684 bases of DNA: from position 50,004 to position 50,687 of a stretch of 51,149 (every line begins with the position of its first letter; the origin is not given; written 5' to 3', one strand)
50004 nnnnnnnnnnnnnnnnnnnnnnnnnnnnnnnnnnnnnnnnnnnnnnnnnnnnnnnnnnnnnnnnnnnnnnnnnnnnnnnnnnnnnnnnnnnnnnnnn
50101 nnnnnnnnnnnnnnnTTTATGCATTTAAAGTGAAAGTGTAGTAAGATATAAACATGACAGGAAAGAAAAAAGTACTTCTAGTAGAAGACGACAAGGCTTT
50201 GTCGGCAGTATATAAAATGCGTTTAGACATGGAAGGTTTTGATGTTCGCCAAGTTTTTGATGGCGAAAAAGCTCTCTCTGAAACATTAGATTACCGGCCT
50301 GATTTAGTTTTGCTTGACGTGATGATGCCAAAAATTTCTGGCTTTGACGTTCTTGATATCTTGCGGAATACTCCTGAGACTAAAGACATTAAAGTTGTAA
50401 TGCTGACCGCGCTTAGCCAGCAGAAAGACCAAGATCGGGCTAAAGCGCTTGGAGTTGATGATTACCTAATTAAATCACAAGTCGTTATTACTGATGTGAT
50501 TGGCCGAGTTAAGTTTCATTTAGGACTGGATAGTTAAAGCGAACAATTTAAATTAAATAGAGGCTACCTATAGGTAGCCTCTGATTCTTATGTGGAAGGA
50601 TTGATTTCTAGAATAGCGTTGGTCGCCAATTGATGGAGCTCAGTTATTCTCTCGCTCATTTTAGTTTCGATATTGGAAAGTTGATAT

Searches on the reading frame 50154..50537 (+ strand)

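Call 59: search_protein_families(library=pfam, proteins=[window:50154-50537:+], max_evalue=0.001)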
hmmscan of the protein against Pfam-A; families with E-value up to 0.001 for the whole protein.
window:50154-50537:+ (127 aa): 1 family
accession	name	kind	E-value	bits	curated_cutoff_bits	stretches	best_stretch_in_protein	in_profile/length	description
PF00072.30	Response_reg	-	2.6e-21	76.3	30.2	1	7-108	1-100/111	Response regulator receiver domain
